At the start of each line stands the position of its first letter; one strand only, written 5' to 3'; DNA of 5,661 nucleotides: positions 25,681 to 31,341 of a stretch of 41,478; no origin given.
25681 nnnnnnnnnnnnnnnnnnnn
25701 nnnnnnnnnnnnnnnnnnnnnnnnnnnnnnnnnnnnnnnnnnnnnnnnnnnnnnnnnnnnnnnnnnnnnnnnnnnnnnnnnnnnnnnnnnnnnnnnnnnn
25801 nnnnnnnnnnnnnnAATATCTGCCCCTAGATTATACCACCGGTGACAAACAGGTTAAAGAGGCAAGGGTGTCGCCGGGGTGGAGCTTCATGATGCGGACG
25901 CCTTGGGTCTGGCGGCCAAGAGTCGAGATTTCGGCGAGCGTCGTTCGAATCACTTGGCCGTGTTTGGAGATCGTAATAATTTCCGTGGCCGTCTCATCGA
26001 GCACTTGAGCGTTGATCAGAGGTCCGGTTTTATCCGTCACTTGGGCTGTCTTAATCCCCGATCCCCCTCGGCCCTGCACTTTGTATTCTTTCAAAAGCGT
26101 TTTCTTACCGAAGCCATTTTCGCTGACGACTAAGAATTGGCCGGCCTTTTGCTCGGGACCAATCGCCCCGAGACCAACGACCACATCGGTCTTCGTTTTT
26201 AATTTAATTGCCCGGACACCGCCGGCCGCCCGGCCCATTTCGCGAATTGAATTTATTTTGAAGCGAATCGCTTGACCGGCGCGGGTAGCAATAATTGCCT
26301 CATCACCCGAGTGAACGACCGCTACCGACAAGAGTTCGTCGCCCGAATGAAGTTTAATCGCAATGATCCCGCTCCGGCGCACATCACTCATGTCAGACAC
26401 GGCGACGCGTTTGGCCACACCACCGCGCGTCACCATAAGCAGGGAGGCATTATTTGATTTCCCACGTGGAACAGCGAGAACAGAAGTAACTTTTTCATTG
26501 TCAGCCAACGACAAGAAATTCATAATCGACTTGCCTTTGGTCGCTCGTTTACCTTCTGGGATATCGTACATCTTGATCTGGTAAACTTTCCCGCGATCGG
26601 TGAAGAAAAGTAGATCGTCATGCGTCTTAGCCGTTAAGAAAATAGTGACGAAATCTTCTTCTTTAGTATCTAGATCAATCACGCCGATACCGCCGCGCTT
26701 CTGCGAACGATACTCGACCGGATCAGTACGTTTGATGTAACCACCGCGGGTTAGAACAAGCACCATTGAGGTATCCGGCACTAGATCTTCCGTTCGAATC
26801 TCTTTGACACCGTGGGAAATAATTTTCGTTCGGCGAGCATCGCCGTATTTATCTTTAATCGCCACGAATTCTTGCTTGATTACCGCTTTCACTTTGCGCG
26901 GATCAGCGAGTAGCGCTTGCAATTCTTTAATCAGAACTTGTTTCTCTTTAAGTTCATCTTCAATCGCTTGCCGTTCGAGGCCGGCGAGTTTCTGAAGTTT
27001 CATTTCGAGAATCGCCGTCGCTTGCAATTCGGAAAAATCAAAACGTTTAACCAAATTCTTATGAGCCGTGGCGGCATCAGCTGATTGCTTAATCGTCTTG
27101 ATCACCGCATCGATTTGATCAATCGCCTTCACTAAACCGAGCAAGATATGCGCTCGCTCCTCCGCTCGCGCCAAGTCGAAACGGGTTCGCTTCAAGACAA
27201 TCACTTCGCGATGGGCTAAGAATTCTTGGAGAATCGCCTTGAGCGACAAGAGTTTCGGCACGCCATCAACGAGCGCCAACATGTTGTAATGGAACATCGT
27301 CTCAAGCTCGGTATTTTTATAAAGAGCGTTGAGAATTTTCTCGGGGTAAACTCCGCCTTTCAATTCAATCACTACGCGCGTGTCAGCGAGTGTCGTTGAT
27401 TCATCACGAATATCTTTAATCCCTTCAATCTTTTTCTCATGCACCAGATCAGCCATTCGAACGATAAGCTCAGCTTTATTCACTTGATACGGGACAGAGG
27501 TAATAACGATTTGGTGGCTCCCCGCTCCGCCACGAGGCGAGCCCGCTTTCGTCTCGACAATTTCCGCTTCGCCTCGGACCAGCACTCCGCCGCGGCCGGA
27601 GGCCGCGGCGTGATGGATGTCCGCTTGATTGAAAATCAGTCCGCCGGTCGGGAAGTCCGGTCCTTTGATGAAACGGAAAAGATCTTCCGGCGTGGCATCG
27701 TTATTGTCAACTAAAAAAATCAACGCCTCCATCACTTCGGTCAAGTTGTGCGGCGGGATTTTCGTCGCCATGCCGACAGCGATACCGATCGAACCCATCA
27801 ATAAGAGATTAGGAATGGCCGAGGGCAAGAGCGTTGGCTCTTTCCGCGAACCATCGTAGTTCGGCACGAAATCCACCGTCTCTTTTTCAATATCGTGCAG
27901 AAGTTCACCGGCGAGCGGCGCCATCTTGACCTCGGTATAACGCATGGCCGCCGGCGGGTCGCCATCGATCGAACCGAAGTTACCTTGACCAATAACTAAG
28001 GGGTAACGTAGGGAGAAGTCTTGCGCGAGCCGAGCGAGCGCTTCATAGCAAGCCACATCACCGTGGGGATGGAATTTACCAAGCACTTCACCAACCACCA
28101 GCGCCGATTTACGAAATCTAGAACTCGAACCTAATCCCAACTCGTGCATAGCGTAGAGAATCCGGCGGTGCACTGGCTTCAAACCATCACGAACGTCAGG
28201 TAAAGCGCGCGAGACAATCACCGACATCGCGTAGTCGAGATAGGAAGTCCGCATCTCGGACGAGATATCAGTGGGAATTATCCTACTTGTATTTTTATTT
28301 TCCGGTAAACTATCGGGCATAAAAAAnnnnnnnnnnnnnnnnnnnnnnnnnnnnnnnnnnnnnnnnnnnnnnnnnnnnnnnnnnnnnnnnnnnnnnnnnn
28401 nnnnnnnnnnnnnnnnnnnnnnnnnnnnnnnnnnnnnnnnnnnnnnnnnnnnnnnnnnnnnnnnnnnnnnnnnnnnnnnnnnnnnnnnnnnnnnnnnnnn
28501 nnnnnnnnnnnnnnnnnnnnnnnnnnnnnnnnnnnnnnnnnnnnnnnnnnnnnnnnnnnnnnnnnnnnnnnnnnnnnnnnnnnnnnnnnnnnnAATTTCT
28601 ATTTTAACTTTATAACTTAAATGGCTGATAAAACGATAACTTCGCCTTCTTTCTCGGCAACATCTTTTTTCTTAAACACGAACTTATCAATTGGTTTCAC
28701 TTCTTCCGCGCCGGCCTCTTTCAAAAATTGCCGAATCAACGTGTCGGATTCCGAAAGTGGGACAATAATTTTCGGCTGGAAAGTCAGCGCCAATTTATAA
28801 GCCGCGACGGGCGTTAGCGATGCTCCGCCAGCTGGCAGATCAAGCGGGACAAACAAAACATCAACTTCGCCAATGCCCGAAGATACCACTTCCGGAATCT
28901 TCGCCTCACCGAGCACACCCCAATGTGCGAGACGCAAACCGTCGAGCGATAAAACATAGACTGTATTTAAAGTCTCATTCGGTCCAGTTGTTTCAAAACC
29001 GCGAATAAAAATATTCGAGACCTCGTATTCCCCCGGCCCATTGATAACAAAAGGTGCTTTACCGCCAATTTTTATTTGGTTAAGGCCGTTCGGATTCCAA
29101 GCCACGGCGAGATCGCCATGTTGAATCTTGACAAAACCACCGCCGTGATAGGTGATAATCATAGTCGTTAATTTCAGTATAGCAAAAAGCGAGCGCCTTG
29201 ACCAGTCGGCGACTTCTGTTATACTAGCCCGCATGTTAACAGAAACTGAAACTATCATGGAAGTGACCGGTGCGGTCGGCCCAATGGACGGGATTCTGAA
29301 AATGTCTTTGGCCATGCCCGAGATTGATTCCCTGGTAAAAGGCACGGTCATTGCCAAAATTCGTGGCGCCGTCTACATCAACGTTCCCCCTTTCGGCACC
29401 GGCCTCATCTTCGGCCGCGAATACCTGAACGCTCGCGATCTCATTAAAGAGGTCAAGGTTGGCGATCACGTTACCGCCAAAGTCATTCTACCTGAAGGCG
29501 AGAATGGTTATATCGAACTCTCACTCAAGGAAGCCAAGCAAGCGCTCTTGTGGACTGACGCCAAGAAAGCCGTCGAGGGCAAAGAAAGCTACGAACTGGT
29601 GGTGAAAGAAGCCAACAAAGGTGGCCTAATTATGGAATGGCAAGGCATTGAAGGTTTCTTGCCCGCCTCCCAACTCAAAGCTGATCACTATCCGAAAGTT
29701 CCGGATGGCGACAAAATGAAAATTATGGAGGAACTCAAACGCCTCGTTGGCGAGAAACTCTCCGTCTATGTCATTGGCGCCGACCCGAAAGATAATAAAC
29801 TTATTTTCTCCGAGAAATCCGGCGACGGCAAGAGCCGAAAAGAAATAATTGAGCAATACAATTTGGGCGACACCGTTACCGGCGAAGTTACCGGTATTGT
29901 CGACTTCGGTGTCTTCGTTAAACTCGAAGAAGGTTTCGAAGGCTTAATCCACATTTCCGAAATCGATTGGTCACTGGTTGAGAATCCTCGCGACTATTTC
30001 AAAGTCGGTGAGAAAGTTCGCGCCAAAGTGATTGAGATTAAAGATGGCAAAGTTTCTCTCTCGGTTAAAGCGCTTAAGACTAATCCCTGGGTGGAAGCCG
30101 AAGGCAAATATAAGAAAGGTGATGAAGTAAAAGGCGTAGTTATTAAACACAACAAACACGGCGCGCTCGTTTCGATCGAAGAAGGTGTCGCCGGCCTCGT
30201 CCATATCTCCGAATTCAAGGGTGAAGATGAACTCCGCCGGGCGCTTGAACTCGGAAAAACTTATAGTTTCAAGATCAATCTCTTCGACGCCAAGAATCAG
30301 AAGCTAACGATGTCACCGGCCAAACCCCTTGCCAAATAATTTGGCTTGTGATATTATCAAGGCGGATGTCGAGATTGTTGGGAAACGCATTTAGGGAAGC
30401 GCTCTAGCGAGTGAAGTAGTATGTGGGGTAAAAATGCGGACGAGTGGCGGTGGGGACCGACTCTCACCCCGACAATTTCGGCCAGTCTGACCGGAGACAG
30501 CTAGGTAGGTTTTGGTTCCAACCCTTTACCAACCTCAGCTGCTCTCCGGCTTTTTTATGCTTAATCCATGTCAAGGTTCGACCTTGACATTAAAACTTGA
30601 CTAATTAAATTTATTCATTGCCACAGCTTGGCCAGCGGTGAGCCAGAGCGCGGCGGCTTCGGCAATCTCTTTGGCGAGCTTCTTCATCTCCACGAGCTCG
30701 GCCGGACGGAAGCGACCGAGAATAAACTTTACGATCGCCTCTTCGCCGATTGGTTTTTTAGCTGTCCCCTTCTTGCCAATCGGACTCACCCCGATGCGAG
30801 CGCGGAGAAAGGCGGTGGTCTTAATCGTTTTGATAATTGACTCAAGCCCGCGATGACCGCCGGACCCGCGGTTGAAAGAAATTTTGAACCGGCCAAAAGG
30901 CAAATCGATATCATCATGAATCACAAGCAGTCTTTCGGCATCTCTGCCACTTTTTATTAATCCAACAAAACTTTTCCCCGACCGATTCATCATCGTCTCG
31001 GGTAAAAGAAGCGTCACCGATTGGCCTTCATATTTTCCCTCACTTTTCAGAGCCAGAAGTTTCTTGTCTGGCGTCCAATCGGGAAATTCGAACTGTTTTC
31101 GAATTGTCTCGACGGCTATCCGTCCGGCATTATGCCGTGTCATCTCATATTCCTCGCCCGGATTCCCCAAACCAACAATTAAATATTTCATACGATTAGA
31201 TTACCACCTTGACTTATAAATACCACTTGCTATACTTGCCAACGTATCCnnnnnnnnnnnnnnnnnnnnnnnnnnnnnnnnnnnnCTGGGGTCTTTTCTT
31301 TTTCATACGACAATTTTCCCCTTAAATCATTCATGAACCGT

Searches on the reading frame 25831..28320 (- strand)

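Call 94: search_protein_families(library=pfam, proteins=[window:25831-28320:-], max_evalue=0.00001)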
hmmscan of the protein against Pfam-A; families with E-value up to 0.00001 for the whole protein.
window:25831-28320:- (829 aa): 2 families
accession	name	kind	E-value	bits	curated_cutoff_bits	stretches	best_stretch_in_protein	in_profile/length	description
PF00521.26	DNA_topoisoIV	-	6.8e-151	503.4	31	1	38-485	1-431/432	DNA gyrase/topoisomerase IV, subunit A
PF03989.18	DNA_gyraseA_C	-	5.3e-68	224.7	27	6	568-617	1-47/48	DNA gyrase C-terminal domain, beta-propeller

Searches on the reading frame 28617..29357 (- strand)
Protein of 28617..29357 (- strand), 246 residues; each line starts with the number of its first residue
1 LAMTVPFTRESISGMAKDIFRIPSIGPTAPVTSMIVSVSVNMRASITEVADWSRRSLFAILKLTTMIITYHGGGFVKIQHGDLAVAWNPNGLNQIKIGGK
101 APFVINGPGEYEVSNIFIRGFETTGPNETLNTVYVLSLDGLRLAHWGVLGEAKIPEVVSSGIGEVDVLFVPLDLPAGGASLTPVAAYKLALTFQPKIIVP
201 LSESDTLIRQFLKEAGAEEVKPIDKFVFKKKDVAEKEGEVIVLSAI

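Call 94: search_protein_families(library=pfam, proteins=[window:28617-29357:-], max_evalue=0.00001)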
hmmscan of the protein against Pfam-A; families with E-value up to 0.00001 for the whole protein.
window:28617-29357:- (246 aa): 1 family
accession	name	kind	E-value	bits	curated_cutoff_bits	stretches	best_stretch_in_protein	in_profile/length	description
PF13483.12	Lactamase_B_3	-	2.5e-09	37.8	24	1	101-201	58-159/160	Beta-lactamase superfamily domain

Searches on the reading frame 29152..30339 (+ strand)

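Call 94: search_protein_families(library=pfam, proteins=[window:29152-30339:+], max_evalue=0.00001)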
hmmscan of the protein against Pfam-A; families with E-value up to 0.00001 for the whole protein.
window:29152-30339:+ (395 aa): 3 families
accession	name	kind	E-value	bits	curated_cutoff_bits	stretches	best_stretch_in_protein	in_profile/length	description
PF00575.29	S1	-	6.7e-42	142.2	22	2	237-306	3-74/74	S1 RNA binding domain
PF23459.1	S1_RRP5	-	1.8e-14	54.5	27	0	239-303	4-70/72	RRP5 S1 domain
PF21543.3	CvfB_2nd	-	8.6e-08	32.5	27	0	253-306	28-75/76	Virulence regulatory factor CvfB, second domain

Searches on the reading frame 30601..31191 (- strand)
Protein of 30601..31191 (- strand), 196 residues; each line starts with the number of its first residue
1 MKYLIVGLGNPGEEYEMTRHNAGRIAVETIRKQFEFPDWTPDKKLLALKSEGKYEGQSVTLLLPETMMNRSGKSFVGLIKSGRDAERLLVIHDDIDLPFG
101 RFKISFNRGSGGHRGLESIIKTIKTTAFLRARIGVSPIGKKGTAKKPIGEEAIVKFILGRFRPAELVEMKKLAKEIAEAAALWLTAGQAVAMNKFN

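Call 94: search_protein_families(library=pfam, proteins=[window:30601-31191:-], max_evalue=0.00001)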
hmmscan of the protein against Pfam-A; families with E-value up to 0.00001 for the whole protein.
window:30601-31191:- (196 aa): 1 family
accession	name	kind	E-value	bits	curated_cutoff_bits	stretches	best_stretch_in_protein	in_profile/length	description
PF01195.25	Pept_tRNA_hydro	-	3.3e-48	164.4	27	1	4-196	1-183/183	Peptidyl-tRNA hydrolase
